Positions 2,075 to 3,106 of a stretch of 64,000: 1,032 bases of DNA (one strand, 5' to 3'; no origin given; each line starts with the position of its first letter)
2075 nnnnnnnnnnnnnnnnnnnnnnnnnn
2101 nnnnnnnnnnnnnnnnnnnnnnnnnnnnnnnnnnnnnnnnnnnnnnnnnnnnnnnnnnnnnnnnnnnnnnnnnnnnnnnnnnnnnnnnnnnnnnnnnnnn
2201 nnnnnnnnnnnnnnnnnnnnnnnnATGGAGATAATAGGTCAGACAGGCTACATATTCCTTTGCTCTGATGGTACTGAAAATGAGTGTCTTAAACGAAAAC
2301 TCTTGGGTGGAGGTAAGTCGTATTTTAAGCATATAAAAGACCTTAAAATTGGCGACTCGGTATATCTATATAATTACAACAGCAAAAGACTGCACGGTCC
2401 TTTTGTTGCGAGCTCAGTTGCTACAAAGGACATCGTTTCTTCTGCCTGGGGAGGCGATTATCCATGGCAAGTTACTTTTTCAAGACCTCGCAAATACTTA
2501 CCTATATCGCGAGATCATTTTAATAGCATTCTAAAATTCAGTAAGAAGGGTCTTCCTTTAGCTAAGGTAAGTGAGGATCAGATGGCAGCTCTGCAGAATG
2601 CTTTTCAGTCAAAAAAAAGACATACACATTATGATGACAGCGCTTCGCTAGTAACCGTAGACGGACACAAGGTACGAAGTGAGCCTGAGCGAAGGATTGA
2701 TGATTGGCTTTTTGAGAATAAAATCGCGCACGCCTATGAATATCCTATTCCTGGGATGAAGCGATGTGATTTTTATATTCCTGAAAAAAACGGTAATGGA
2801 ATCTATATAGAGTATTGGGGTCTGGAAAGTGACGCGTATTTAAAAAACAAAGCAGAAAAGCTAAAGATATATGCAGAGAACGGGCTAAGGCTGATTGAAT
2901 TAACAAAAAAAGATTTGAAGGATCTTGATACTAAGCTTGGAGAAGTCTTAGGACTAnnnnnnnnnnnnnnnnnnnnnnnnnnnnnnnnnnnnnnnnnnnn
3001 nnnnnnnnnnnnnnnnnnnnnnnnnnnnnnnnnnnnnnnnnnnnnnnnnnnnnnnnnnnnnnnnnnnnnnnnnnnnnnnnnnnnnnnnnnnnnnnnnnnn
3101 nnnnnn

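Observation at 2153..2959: DCD (PUA-like) domain fused to a PD-(D/E)xK-like nuclease, abutting tRNA-Gln: candidate modification-sensing restriction or defence gene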

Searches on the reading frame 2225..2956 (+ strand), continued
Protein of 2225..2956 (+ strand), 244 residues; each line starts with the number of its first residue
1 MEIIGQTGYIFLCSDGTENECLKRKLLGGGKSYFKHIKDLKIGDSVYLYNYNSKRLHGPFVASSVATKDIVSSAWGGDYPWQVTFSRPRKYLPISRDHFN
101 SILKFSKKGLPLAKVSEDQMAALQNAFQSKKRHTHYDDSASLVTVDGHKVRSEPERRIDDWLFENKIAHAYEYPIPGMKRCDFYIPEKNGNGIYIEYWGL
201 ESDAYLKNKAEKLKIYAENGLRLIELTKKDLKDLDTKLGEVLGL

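Call 95: find_homologous_proteins(query=A1, max_evalue=0.001)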
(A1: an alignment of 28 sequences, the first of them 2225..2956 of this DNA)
Query A1 (28 sequences) (244 aa, profile of the alignment): 1449 proteins with E <= 0.001 among 5078 candidates; the best 120 are listed.
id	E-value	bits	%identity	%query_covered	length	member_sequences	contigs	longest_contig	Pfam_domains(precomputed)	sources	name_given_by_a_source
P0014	2.4e-109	382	49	96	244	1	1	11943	PF10539.15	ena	-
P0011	2.9e-109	382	49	97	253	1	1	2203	PF10539.15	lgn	-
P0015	3.6e-109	382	46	99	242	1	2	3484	PF10539.15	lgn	-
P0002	4.6e-108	378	76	100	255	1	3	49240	PF10539.15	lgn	-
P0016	3.4e-107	375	47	97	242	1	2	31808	PF10539.15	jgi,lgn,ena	-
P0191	6.4e-107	374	45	98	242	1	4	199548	PF10539.15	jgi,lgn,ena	-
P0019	1.1e-106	374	49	97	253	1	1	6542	PF10539.15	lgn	-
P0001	1.7e-106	373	100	100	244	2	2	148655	PF10539.15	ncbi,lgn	-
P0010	2.6e-106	372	52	97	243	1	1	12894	PF10539.15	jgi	jgi:hypothetical protein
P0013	5.8e-106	371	50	97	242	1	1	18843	PF10539.15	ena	-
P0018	1.0e-105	370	48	95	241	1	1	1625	PF10539.15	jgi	jgi:hypothetical protein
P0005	1.6e-105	370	60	99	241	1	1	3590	PF10539.15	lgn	-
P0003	2.7e-105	369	61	98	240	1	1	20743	PF10539.15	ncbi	-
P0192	3.5e-105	369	48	96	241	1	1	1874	PF10539.15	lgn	-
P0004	3.8e-104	365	62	97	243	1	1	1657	PF10539.15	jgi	jgi:hypothetical protein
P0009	1.1e-103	364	56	98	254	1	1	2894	PF10539.15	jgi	jgi:hypothetical protein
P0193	2.3e-103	363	48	96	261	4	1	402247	PF10539.15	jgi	-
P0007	3.0e-103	362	60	94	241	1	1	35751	PF10539.15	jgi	jgi:hypothetical protein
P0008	4.8e-103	362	58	100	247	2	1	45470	PF10539.15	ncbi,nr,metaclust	ncbi:MAG: hypothetical protein AB197_00585 [Parcubacteria bacterium C7867-002]|nr:MAG: hypothetical 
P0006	6.3e-103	361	61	93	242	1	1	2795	PF10539.15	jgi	jgi:hypothetical protein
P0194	1.1e-101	357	51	97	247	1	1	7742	PF10539.15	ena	-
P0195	2.0e-101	356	44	98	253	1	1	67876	PF10539.15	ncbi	-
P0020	2.7e-101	356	47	95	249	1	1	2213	PF10539.15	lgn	-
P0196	3.6e-101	356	46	96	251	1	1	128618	PF10539.15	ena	-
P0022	4.3e-101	355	47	97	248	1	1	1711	PF10539.15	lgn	-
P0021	6.5e-101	355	48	92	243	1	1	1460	PF10539.15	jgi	-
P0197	5.3e-100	352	43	99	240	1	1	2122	PF10539.15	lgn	-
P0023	5.5e-100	352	46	98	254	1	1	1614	PF10539.15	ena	-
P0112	6.2e-100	352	36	90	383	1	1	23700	PF10539.15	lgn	-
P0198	9.0e-100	351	47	95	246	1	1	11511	PF10539.15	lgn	-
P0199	1.9e-99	350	49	97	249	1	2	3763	PF10539.15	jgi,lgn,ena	jgi:hypothetical protein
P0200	3.3e-98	346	46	97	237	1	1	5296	PF10539.15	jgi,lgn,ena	-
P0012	7.6e-98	345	50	96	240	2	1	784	PF10539.15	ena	-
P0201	2.2e-97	343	45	96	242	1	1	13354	PF10539.15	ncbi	-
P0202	6.9e-97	342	50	95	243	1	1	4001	PF10539.15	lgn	-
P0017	1.8e-96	340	49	97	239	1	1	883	PF10539.15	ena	-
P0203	3.5e-95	336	49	96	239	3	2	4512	PF10539.15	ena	-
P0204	3.1e-94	333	45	96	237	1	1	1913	PF10539.15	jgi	jgi:hypothetical protein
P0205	2.5e-92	327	44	97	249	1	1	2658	PF10539.15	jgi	-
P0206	1.9e-91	324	45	97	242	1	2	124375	PF10539.15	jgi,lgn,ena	-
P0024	3.4e-91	323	44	96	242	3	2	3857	PF10539.15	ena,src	-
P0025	1.8e-87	311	47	77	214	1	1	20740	PF10539.15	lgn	-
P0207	1.7e-86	308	43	97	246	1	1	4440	PF10539.15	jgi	jgi:hypothetical protein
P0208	1.3e-84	301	47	95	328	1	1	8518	PF10539.15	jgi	jgi:hypothetical protein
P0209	8.6e-84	299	43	97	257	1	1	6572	PF10539.15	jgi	jgi:hypothetical protein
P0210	3.6e-81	290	42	97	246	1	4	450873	PF10539.15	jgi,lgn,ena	-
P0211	3.9e-81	290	40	94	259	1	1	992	PF10539.15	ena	-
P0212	3.0e-80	287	42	95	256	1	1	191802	PF10539.15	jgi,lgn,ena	-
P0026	1.2e-79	285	40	96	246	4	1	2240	PF10539.15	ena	-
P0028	2.4e-75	271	34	96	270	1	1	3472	PF10539.15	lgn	-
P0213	2.5e-75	271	42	95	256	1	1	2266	PF10539.15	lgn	-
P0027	3.4e-75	271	37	96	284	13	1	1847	PF10539.15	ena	-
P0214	3.8e-75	270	40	96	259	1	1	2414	PF10539.15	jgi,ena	-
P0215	3.8e-75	270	36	95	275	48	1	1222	PF10539.15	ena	-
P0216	5.8e-75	270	32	97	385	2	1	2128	PF10539.15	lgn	-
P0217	2.2e-74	268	37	97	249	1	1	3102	PF10539.15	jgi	jgi:hypothetical protein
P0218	2.6e-74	268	36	98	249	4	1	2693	PF10539.15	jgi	jgi:hypothetical protein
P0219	1.4e-73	265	36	96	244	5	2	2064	PF10539.15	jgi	-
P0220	2.0e-72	261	36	99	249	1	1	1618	PF10539.15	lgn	-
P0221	2.1e-72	261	35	96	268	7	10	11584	PF10539.15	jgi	jgi:hypothetical protein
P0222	2.9e-72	261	35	95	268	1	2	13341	PF10539.15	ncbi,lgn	-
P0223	6.9e-72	260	34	98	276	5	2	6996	PF10539.15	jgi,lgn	jgi:hypothetical protein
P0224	3.2e-71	258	35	97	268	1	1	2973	PF10539.15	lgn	-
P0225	3.6e-71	257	35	98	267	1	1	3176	PF10539.15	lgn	-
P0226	1.0e-70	256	33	93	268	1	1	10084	PF10539.15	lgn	-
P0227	3.0e-70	254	32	95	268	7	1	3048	PF10539.15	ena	-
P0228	4.7e-70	254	37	91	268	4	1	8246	PF10539.15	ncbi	-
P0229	6.2e-70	253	33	92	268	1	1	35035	PF10539.15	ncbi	-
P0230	6.3e-70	253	35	95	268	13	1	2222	PF10539.15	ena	-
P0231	9.4e-70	253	34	97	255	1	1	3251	PF10539.15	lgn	-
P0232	2.0e-69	252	42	98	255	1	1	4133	PF10539.15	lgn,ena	-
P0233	2.5e-69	251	33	96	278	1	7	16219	PF10539.15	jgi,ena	-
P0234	5.2e-69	250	40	96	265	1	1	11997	PF10539.15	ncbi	-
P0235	7.8e-69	250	33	95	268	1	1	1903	PF10539.15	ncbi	ncbi:MAG: hypothetical protein ACE5IJ_11700 [Thermoplasmata archaeon]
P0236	2.1e-68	248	32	95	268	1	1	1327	PF10539.15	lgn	-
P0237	3.2e-68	248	33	95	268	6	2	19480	PF10539.15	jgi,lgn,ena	-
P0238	4.4e-68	247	34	97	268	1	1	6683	PF10539.15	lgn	-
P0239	3.8e-67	244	34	96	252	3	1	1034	PF10539.15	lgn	-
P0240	1.4e-66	242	33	98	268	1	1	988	PF10539.15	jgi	-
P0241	1.9e-66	242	35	98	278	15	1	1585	PF10539.15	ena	-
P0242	3.6e-66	241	33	97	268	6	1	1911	PF10539.15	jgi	jgi:hypothetical protein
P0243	4.7e-66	241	28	93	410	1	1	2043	PF10539.15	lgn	-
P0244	1.5e-63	232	33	97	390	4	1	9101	PF10539.15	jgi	-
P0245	1.8e-63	232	33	94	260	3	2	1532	PF10539.15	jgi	-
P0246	2.2e-63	232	35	98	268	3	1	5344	PF10539.15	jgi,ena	-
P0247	3.1e-63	231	36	97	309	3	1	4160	PF10539.15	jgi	-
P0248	2.1e-62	229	31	96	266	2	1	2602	PF10539.15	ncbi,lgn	-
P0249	4.1e-62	228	33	96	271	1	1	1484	PF10539.15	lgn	-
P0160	4.5e-62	228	32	95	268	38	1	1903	PF10539.15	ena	-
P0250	2.0e-61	225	32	95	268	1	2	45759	PF10539.15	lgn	-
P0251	3.0e-61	225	36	95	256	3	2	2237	PF10539.15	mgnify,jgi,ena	mgnify:FL=1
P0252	1.0e-60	223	35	93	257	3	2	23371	PF10539.15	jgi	-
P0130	2.3e-60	222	32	97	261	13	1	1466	PF10539.15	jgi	-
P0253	8.7e-60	220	34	97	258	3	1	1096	PF10539.15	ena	-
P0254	1.7e-59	219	33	98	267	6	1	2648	PF10539.15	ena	-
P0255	2.3e-59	219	37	91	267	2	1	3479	PF10539.15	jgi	-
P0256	5.1e-59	218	33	86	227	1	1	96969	PF10539.15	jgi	jgi:hypothetical protein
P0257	5.8e-59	217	33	93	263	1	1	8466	PF10539.15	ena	-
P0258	8.0e-59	217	32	95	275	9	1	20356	PF10539.15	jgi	jgi:hypothetical protein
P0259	8.5e-59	217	32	95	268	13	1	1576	PF10539.15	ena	-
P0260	4.7e-58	214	34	98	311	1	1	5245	PF10539.15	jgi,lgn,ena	-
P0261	8.7e-58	214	31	95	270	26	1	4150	PF10539.15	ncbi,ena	-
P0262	1.9e-57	212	37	97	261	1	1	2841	PF10539.15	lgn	-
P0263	9.5e-56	207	33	81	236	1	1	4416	PF10539.15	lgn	-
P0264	2.3e-55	206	35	85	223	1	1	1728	PF10539.15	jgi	jgi:hypothetical protein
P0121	5.4e-54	201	45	38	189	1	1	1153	PF10539.15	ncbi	-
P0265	8.3e-54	200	35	96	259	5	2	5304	PF10539.15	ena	-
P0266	1.4e-52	196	33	90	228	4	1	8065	PF10539.15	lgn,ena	-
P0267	2.8e-52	195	31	96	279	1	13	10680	PF10539.15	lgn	-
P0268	2.7e-51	192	31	94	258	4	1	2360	PF10539.15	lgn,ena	-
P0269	1.1e-50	190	37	87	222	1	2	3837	PF10539.15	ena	-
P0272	2.4e-43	166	31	91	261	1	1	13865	PF10539.15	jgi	jgi:hypothetical protein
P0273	2.1e-40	157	31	96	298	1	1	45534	PF10539.15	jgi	jgi:hypothetical protein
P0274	5.1e-38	149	33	67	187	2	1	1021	PF10539.15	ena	-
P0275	6.0e-38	149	30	96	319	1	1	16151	PF10539.15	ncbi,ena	-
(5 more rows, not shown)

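Call 99: find_encoding_contigs(protein=P0196, flank=5000, max_places=1)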
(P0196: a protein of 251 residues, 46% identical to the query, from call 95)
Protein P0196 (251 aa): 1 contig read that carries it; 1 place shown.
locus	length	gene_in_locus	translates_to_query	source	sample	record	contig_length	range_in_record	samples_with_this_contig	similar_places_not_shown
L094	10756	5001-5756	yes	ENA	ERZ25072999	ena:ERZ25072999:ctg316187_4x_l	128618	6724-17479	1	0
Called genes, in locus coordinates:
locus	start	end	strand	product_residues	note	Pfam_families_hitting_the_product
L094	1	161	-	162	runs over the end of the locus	-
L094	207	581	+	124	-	PF00072:Response_reg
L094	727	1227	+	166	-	PF00565:SNase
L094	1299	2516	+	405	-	-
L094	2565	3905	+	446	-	PF07995:GSDH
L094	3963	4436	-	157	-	-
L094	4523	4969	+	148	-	PF24553:Rv0428c_C (weak), PF00583:Acetyltransf_1, PF13508:Acetyltransf_7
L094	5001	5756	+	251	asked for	PF10539:Dev_Cell_Death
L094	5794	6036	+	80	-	-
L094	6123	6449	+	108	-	-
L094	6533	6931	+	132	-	-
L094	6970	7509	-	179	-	PF08002:DUF1697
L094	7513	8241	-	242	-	-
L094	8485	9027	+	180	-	-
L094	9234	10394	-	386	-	PF07690:MFS_1, PF00083:Sugar_tr (weak)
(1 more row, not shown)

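Call 100: find_encoding_contigs(protein=P0210, flank=5000, max_places=1)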
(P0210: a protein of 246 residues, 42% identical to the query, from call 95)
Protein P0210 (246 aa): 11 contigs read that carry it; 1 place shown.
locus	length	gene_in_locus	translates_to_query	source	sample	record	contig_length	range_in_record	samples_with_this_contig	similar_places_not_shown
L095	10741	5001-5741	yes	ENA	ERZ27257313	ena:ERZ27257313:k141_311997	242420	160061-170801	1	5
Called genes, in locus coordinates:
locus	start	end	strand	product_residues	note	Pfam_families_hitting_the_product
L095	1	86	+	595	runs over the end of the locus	PF00664:ABC_membrane, PF00005:ABC_tran, PF13304:AAA_21 (faint)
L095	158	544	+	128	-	PF07883:Cupin_2, PF02311:AraC_binding (weak)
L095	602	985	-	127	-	-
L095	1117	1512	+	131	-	PF00903:Glyoxalase, PF22677:Ble-like_N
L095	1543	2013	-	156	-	-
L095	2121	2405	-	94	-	-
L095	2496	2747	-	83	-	-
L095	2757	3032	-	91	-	-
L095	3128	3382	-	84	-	-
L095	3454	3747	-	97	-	-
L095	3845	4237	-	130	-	-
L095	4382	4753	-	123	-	-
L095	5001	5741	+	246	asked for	PF10539:Dev_Cell_Death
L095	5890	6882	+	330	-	-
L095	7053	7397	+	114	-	PF01814:Hemerythrin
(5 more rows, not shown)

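Call 101: find_encoding_contigs(protein=P0195, flank=5000, max_places=1)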
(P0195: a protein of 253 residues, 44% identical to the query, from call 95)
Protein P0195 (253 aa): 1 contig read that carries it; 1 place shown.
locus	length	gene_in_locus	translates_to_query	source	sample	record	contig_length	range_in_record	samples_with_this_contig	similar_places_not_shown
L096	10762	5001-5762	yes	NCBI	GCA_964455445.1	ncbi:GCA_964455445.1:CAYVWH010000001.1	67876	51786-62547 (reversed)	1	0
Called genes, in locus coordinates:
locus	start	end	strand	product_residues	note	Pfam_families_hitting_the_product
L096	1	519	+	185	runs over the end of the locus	PF10648:Gmad2 (weak)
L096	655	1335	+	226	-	-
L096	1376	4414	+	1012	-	PF02450:LCAT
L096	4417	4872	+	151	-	-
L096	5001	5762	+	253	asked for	PF10539:Dev_Cell_Death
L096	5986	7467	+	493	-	PF13644:DKNYY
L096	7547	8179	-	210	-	PF04307:YdjM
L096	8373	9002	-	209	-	PF28159:CEP89 (weak), PF06103:DUF948 (weak), PF10805:DUF2730 (faint), PF05531:NPV_P10 (faint), PF06009: (faint), PF06419:COG6_N (faint), PF07889:DUF1664 (faint), PF24161:CCDC39 (weak), +3 more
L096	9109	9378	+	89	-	-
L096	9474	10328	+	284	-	PF25145:NfeD1b_N (weak), PF01343:Peptidase_S49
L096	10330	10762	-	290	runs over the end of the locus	PF13387:Lnb_N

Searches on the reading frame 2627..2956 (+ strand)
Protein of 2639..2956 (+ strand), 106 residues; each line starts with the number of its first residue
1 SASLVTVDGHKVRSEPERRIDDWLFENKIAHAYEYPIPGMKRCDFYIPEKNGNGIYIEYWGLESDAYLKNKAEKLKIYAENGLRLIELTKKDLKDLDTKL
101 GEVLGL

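Call 52: find_homologous_proteins(query=window:2639-2956:+, max_evalue=0.001)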
Query seq(106 aa): 3 candidates shared short words with the query, none scored E <= 0.001.

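Call 56: search_solved_structures(query=A4, max_evalue=10, show_alignments=5)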
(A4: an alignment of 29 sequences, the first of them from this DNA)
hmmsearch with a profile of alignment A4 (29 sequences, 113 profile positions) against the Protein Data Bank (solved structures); distinct sequences matched with E-value up to 10: 8.
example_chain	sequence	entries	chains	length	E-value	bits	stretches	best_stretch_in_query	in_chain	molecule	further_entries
2l3y_A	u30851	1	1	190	0.12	15.7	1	58-103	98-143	Interleukin-6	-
3r3p_A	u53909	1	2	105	0.14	15.5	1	20-104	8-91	Mobile intron protein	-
6p66_B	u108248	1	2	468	0.24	14.7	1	48-79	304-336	DNA endonuclease Bax1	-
6p4f_B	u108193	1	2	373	0.39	14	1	48-83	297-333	Endonuclease Bax1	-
6p4w_B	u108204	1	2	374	0.39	14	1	48-83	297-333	Endonuclease Bax1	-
10lk_a2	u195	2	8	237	1.2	12.4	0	62-107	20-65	DUF4468 domain-containing protein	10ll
8zkm_E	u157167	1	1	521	1.5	12.1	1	6-40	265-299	nozzle of release VP1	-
8zkk_O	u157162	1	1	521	1.5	12.1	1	6-40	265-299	nozzle gp16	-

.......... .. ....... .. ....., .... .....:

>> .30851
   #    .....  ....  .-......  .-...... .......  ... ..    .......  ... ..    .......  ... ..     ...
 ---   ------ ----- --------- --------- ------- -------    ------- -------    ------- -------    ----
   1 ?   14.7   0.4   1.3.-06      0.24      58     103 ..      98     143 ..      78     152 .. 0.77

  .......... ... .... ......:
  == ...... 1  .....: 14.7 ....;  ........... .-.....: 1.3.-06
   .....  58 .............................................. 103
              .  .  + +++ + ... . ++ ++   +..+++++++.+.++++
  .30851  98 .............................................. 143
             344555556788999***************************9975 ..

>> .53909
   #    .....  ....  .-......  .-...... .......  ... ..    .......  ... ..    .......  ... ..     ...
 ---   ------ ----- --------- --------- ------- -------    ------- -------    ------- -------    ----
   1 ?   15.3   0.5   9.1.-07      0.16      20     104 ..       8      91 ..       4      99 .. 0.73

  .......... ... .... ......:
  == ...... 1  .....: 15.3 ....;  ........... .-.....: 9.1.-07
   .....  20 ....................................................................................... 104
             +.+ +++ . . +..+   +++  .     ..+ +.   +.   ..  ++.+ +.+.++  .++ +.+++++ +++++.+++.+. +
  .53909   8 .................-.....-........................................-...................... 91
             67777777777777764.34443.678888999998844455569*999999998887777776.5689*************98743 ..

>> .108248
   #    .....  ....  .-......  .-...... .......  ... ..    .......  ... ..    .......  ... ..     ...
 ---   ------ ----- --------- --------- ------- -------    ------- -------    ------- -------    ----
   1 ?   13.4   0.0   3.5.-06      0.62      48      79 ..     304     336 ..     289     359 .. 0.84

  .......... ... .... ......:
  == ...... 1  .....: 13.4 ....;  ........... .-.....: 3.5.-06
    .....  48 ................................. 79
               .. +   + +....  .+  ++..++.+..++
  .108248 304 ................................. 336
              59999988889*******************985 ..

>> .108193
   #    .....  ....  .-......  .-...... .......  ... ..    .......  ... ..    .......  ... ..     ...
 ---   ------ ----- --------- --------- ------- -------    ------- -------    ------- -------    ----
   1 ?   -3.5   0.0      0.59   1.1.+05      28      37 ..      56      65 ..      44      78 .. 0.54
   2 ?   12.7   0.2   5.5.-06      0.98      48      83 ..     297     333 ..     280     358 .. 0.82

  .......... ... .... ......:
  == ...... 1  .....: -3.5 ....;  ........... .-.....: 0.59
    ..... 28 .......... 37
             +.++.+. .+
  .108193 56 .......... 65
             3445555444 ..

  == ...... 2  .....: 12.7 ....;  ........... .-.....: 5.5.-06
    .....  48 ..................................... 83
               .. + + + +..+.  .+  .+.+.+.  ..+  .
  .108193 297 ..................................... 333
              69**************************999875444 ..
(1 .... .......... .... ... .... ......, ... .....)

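Call 64: search_protein_representatives(alignment_id=A4)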
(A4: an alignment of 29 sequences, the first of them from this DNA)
Query: 29 sequences, 113 profile positions. Proteins with E-value up to 0.001 (for the whole library): 8020; up to 1e-10: 2168; up to 1e-30: 195. The best 150 are listed.
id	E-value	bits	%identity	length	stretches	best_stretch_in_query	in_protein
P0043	1.7e-41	157.0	-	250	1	1-110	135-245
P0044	2.5e-41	156.5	-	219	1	2-111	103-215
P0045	4.2e-41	155.7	-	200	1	2-110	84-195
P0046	4.6e-41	155.6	-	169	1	2-111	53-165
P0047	6.9e-41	155.0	-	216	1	2-110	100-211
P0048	7.7e-41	154.9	-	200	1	2-110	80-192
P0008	1.9e-40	153.6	-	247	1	1-108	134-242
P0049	2.6e-40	153.2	-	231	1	2-111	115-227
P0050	2.8e-40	153.1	-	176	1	6-111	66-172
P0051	6.4e-40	151.9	-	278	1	2-110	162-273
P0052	7.3e-40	151.7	-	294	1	1-110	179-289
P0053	1.0e-39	151.2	-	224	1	2-111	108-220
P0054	1.2e-39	151.0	-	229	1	2-111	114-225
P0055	1.3e-39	150.9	-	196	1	2-110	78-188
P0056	3.5e-39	149.5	-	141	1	2-110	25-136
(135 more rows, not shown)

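Call 66: search_protein_families(library=pfam, alignment_id=A5, max_evalue=0.001)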
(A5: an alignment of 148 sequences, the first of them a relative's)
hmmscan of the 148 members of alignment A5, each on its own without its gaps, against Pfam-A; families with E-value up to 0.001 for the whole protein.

A. member 1, P0043 (250 aa): 0 families

B. families by the number of members that match (of 148 scanned): 40 families (the first 25 are shown)
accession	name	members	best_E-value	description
PF10539.14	Dev_Cell_Death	20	2.6e-54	Development and cell death domain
PF03374.19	ANT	14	6e-09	Phage antirepressor protein KilAC domain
PF12796.13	Ank_2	3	1.4e-84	Ankyrin repeats (3 copies)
PF00023.36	Ank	3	3.2e-73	Ankyrin repeat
PF13637.12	Ank_4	3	6.9e-62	Ankyrin repeats (many copies)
PF13606.12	Ank_3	3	8.6e-60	Ankyrin repeat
PF13857.12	Ank_5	3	1.9e-42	Ankyrin repeats (many copies)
PF24521.3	Ank_KRIT1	3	5.6e-19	KRIT1 ankyrin-repeats domain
PF23745.1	ANK_LRRK2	3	1.2e-17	LRRK2 ANK repeat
PF25508.1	TRPM2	2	4.4e-10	TRPM2-like domain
PF25213.1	HVO_A0261_N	2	6e-06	HVO_A0261 N-terminal domain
PF23589.2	WH_AprA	2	1.6e-05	AprA winged helix domain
PF03167.25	UDG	1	3.1e-36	Uracil DNA glycosylase superfamily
PF14490.11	HHH_RecD2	1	4.1e-32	ATP-dependent RecD2 DNA helicase HHH domain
PF11294.13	DUF3095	1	8.3e-32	Protein of unknown function (DUF3095)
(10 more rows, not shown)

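Call 85: search_protein_families(library=padloc, alignment_id=A5, max_evalue=0.00001)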
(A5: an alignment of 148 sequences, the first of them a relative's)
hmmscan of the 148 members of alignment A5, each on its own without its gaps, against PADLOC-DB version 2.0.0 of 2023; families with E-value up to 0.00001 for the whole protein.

A. member 1, P0043 (250 aa): 4 families
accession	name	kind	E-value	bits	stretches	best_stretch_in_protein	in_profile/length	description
PDLC05067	PDC-S69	-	1.6e-68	229.5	1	23-249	69-288/289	-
PDLC01150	HEAT_CxxC_PDDEXK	-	8.6e-18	62.6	1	128-244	169-286/288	HEAT_CxxC_PD-DEXK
PDLC05065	PDC-S68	-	9.4e-13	44.8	1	118-224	1074-1186/1221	-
PDLC05066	PDC-S68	-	7.8e-10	35.4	1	132-229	1084-1186/1202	-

B. families by the number of members that match (of 148 scanned): 10 families
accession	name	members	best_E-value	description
PDLC05067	PDC-S69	148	6.8e-118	-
PDLC05065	PDC-S68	148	3.5e-16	-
PDLC01150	HEAT_CxxC_PDDEXK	147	1.9e-25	HEAT_CxxC_PD-DEXK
PDLC05066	PDC-S68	132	9.1e-14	-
PDLC05064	PDC-S68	9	1.7e-08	-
PDLC04783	PDC-M72A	3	7.2e-72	-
PDLC02908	Ankyrin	3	2.2e-26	-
PDLC02203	MzaA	2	5.3e-10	-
PDLC02975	WH_III-A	1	5.3e-06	-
PDLC03923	MkoB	1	6.3e-06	-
